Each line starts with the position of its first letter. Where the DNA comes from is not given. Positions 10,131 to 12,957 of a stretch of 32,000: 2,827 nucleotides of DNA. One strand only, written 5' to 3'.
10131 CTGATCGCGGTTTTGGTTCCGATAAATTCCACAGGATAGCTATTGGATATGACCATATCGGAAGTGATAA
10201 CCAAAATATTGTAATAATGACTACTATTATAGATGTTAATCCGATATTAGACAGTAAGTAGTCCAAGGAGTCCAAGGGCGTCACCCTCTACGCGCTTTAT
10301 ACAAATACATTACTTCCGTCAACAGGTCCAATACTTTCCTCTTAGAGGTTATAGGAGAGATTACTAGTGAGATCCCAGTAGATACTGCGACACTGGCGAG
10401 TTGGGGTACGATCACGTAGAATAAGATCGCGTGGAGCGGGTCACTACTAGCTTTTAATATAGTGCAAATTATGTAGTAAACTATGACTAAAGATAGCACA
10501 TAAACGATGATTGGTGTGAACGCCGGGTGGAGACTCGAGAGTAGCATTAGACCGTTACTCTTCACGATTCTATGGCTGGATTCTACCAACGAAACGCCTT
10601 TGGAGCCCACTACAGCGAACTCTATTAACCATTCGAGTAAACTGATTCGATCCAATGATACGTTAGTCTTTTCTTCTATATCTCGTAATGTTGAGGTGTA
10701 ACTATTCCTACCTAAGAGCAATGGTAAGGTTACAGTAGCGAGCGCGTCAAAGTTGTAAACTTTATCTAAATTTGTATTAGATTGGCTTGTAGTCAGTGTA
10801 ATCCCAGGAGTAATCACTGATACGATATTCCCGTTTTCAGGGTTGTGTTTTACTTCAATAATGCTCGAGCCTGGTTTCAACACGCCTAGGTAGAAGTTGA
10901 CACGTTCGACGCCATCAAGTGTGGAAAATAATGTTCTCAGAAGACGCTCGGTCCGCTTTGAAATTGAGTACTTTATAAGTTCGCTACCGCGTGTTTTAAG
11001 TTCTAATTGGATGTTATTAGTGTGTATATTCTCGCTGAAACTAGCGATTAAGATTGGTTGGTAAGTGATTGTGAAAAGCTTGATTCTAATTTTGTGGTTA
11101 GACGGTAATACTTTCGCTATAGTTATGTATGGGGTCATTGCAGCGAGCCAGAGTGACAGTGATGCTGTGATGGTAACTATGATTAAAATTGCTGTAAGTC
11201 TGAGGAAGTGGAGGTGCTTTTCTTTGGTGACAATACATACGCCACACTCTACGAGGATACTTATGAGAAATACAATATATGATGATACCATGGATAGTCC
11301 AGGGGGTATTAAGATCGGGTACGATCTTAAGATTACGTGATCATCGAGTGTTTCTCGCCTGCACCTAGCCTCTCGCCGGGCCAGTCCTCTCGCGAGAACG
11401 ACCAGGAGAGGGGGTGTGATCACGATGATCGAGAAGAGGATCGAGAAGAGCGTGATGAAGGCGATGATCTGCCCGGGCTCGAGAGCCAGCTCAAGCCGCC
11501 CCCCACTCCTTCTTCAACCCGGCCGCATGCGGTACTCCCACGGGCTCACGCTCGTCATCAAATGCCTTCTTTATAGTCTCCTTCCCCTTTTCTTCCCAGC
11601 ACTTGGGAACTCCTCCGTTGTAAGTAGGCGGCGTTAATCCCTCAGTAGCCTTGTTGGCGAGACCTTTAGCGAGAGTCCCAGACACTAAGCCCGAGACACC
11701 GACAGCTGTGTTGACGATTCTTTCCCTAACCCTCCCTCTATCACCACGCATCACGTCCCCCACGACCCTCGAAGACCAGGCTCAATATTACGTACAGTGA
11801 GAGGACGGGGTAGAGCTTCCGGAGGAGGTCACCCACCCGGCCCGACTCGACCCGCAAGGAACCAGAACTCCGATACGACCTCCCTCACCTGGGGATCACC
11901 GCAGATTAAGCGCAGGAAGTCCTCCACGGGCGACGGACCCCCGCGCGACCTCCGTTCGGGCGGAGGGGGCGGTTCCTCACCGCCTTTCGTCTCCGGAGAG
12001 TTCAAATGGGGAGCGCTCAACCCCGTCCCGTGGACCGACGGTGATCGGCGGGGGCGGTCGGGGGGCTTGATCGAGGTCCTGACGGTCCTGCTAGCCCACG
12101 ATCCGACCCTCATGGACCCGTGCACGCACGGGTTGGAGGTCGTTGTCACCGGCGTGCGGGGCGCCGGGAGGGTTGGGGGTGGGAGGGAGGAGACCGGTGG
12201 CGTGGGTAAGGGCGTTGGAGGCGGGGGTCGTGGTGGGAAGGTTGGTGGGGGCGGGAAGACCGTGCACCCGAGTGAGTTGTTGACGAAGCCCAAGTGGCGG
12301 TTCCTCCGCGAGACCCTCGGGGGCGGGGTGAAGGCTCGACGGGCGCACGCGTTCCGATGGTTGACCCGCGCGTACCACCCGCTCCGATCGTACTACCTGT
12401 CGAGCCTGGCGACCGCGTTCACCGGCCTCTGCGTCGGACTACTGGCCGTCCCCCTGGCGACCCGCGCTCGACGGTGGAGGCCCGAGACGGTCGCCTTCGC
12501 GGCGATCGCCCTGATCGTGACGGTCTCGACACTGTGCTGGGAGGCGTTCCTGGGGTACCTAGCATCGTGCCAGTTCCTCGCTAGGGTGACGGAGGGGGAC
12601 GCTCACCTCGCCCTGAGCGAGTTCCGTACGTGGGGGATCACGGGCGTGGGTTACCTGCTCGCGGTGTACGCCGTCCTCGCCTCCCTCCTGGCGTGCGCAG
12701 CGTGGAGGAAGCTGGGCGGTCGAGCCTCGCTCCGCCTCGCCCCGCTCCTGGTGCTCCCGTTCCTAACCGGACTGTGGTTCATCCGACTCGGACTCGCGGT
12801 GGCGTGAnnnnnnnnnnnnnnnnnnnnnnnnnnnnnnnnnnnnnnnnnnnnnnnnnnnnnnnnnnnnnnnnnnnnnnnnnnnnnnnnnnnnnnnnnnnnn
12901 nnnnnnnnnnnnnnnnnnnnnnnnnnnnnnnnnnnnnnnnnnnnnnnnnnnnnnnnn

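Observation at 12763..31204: Three-copy 'LGYCE' membrane-protein family flanking the giant genes in mirrored gene order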

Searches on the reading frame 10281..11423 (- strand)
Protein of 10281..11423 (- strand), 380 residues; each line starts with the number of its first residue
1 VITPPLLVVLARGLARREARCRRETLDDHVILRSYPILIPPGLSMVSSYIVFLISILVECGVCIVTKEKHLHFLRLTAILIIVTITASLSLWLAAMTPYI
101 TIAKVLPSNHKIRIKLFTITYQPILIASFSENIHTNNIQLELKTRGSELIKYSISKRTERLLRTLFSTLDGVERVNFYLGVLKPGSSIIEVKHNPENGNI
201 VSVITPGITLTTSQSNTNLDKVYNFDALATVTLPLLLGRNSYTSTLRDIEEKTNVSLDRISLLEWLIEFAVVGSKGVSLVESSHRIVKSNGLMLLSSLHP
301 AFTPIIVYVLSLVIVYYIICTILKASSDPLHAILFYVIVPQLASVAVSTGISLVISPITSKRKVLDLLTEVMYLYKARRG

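Call 5: search_protein_families(library=pfam, proteins=[window:10281-11423:-], max_evalue=1)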
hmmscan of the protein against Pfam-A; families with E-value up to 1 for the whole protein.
window:10281-11423:- (380 aa): 0 families

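Call 50: search_protein_families(library=ncbifam, proteins=[window:10281-11423:-], max_evalue=0.1)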
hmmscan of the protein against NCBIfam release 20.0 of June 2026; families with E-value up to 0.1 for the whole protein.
window:10281-11423:- (380 aa): 0 families

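Call 61: find_homologous_proteins(query=window:10281-11423:-, max_evalue=0.01)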
Query window:10281-11423:- (380 aa): 1 proteins with E <= 0.01 among 8000 candidates.
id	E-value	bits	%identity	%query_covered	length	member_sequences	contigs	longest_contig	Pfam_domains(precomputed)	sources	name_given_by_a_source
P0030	1.5e-204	697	100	88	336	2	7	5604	-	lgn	-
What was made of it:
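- Tried and rejected: E has no homologs other than itself (call 61), so no profile could be built.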

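Call 79: search_protein_families(library=padloc, proteins=[window:10281-11423:-], max_evalue=0.1)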
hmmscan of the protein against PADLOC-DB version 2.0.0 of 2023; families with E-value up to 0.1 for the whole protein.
window:10281-11423:- (380 aa): 0 families

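Call 80: search_protein_families(library=phrogs, proteins=[window:10281-11423:-], max_evalue=0.1)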
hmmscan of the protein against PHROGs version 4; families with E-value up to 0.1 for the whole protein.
window:10281-11423:- (380 aa): 0 families

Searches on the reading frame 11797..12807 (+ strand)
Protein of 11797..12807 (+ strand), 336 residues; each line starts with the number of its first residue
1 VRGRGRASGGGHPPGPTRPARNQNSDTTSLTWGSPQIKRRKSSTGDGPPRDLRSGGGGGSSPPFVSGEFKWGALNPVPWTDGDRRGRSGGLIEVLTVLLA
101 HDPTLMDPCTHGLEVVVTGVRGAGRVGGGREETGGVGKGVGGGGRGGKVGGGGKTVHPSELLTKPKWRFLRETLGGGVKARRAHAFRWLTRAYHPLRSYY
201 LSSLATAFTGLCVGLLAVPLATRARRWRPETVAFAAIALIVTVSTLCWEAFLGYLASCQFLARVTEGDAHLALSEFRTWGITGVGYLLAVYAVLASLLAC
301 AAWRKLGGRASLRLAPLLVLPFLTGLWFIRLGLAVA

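Call 24: search_protein_families(library=pfam, proteins=[window:11797-12807:+], max_evalue=0.1)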
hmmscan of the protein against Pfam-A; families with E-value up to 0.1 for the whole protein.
window:11797-12807:+ (336 aa): 1 family
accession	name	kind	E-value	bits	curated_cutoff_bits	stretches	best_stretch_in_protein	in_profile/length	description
PF03739.19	LptF_LptG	-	0.0056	16.2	27.9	1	180-246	251-315/353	Lipopolysaccharide export system permease LptF/LptG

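Call 50: search_protein_families(library=ncbifam, proteins=[window:11797-12807:+], max_evalue=0.1)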
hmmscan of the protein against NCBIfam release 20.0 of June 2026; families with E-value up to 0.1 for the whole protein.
window:11797-12807:+ (336 aa): 0 families

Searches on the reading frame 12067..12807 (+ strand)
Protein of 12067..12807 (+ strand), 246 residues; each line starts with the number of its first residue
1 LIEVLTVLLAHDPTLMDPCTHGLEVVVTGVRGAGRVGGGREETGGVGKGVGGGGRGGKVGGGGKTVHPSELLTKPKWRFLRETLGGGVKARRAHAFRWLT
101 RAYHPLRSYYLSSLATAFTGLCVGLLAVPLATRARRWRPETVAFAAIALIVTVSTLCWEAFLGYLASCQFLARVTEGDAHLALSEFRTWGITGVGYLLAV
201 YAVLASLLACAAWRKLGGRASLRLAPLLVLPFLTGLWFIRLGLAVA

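Call 79: search_protein_families(library=padloc, proteins=[window:12067-12807:+], max_evalue=0.1)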
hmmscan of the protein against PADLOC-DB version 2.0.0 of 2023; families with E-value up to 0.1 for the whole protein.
window:12067-12807:+ (246 aa): 0 families

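Call 80: search_protein_families(library=phrogs, proteins=[window:12067-12807:+], max_evalue=0.1)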
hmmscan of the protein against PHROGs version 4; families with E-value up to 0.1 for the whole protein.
window:12067-12807:+ (246 aa): 0 families
